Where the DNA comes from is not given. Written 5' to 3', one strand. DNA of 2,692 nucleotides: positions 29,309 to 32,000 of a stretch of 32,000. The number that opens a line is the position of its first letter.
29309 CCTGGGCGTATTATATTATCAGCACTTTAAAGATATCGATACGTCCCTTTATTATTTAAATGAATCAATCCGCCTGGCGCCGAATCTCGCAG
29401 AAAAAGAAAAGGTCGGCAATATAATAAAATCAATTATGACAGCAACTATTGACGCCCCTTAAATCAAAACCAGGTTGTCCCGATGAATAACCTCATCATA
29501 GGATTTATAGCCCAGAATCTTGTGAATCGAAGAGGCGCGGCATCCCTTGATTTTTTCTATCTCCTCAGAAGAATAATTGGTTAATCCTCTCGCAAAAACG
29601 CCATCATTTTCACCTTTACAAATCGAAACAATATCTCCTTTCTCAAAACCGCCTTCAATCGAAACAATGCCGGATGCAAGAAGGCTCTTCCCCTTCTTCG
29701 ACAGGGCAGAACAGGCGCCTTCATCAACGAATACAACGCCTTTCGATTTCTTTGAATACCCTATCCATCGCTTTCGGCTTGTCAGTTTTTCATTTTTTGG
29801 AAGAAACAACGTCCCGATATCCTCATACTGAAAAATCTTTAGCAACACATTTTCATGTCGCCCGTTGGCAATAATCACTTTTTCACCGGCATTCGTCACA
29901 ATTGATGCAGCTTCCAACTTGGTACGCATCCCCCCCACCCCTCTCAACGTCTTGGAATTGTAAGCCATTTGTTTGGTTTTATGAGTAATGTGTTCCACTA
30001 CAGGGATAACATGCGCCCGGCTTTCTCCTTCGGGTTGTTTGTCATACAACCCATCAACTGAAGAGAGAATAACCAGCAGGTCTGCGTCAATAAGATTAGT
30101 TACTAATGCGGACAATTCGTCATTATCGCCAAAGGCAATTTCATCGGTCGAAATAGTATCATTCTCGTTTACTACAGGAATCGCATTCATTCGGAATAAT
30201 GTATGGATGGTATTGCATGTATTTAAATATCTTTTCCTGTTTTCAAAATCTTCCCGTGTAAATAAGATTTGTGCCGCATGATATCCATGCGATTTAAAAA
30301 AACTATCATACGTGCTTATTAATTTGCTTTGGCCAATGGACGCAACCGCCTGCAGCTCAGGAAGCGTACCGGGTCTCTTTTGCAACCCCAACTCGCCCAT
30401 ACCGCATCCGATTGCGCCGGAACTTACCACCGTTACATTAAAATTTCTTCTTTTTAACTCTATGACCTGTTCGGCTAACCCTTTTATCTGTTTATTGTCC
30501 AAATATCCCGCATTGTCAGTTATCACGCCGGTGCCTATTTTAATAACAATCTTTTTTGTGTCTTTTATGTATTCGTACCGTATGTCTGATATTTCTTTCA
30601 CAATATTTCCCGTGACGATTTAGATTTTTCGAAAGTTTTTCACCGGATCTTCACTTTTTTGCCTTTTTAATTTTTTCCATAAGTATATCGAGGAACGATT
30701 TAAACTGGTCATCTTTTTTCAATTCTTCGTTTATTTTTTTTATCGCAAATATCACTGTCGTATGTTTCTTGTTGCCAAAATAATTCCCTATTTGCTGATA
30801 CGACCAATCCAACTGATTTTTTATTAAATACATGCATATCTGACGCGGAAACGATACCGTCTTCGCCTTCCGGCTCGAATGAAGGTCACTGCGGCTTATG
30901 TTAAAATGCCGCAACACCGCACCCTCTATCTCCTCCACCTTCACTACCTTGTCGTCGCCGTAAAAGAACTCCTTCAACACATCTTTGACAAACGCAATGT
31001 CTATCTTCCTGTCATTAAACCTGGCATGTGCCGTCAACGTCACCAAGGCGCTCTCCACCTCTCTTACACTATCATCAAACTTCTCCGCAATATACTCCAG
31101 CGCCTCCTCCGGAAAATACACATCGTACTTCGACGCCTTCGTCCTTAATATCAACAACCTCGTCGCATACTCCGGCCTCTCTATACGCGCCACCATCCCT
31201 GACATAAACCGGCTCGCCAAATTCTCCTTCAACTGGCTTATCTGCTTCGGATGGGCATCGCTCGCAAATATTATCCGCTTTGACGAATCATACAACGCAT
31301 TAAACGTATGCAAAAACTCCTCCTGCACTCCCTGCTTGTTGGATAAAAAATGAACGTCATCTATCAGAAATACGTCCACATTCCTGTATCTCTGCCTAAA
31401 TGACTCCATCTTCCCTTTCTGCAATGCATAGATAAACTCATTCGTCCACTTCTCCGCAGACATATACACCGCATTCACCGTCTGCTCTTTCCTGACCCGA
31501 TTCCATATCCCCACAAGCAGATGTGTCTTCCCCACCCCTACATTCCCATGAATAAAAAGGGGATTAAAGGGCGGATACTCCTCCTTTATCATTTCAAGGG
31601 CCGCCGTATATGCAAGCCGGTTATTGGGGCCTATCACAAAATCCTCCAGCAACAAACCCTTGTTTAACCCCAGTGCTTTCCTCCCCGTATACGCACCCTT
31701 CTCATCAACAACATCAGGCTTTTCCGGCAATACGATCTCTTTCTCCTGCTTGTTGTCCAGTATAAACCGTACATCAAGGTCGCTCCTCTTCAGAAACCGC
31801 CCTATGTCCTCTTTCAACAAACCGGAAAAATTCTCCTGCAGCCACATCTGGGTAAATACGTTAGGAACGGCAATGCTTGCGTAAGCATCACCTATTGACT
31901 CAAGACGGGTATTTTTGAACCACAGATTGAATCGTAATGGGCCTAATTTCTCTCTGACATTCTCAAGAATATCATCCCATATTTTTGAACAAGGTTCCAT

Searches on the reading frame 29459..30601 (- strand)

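Call 7: search_protein_families(library=pfam, proteins=[window:29459-30601:-], max_evalue=0.001)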
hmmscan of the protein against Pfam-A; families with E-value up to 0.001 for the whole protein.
window:29459-30601:- (380 aa): 2 families
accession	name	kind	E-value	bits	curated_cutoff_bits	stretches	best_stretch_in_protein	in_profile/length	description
PF00696.33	AA_kinase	-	4.9e-41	141.4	24.9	1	16-246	1-234/234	Amino acid kinase family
PF01472.26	PUA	-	3.5e-21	75.4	24.8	1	288-363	1-74/74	PUA domain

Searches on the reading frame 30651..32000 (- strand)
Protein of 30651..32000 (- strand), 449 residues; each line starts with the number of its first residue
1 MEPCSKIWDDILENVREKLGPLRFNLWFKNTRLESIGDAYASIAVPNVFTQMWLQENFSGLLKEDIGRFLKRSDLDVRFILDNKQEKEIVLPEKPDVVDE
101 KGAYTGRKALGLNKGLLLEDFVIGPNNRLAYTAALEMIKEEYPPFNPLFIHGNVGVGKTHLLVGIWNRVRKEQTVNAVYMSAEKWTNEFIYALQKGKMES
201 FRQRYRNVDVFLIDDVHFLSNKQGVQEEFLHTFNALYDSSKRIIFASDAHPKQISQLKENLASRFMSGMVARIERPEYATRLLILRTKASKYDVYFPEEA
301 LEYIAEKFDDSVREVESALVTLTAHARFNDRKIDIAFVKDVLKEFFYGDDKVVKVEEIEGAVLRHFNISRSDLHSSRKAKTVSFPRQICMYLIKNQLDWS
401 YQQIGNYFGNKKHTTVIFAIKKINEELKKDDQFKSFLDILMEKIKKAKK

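Call 7: search_protein_families(library=pfam, proteins=[window:30651-32000:-], max_evalue=0.001)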
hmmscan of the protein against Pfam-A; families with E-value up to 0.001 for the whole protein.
window:30651-32000:- (449 aa): 9 families
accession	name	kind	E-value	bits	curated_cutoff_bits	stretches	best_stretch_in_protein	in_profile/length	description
PF00308.24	Bac_DnaA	-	7.9e-54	182.6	23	1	112-270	1-160/162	Bacterial DnaA ATPAse domain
PF08299.17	Bac_DnaA_C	-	3.1e-24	85.2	31.5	1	355-423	1-69/69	Bacterial dnaA protein helix-turn-helix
PF11638.13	DnaA_N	-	7.2e-12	45.3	24.6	1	6-64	2-61/65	DnaA N-terminal domain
PF01695.23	IstB_IS21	-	1.3e-07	31.8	24.1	1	149-245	96-191/238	IstB-like ATP binding protein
PF00004.35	AAA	-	1.7e-05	25.7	21.2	1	149-265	2-123/131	ATPase family associated with various cellular activities (AAA)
PF01637.24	ATPase_2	-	0.00015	22.1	33.2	1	143-269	18-139/225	ATPase domain predominantly from Archaea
PF13401.12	AAA_22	-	0.00017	22.4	27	0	148-238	8-109/130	AAA domain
PF03969.22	AFG1_ATPase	-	0.00028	20.4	27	0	139-177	55-93/361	AFG1-like ATPase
PF13173.12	AAA_14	-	0.00032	21.1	27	1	146-266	3-116/129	AAA domain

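Call 57: find_homologous_proteins(query=window:30651-32000:-, max_evalue=1e-60)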
Query window:30651-32000:- (449 aa): 6156 proteins with E <= 1e-60 among 8000 candidates; the best 120 are listed.
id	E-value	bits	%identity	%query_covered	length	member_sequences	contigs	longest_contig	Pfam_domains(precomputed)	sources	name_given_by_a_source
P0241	5.0e-293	990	98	100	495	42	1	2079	PF11638.14,PF01695.24,PF00308.25,PF08299.18,PF00004.36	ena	-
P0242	2.1e-255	866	85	99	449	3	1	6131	PF11638.14,PF01695.24,PF00308.25,PF08299.18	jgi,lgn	-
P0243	5.5e-221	752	71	100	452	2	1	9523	PF11638.14,PF01695.24,PF00308.25,PF08299.18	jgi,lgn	-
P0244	3.4e-208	710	69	100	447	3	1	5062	PF11638.14,PF00308.25,PF08299.18,PF00004.36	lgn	-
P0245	5.6e-207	706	68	100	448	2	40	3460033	PF11638.14,PF00308.25,PF08299.18,PF01637.25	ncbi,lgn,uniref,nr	ncbi:MAG: chromosomal replication initiator protein DnaA [Candidatus Loosdrechtia sp.]|uniref:chromo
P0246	5.8e-207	706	68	98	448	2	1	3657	PF11638.14,PF00308.25,PF08299.18,PF00004.36,PF01637.25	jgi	-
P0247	1.0e-206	705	67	100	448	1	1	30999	PF11638.14,PF00308.25,PF08299.18,PF00004.36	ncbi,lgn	-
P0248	3.5e-206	703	67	98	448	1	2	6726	PF11638.14,PF00308.25,PF08299.18,PF00004.36,PF01637.25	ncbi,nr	ncbi:Chromosomal replication initiator protein DnaA [Candidatus Brocadiaceae bacterium]|nr:Chromosom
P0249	3.6e-206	703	67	98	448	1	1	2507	PF11638.14,PF00308.25,PF08299.18,PF00004.36,PF01637.25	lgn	-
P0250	1.3e-205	702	67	100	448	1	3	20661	PF11638.14,PF00308.25,PF08299.18,PF00004.36,PF01637.25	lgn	-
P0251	1.4e-205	701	67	98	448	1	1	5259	PF11638.14,PF00308.25,PF08299.18,PF00004.36,PF01637.25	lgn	-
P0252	3.4e-205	700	67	98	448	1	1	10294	PF11638.14,PF00308.25,PF08299.18,PF00004.36,PF01637.25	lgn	-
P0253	8.1e-205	699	66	98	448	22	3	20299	PF11638.14,PF00308.25,PF08299.18,PF00004.36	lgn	-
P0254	9.2e-205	699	67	100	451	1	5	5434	PF11638.14,PF00308.25,PF08299.18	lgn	-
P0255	1.2e-204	698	68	100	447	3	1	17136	PF11638.14,PF00308.25,PF08299.18,PF00004.36,PF01637.25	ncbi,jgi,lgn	ncbi:MAG: chromosomal replication initiator protein DnaA [Candidatus Brocadia sp.]|jgi:chromosomal r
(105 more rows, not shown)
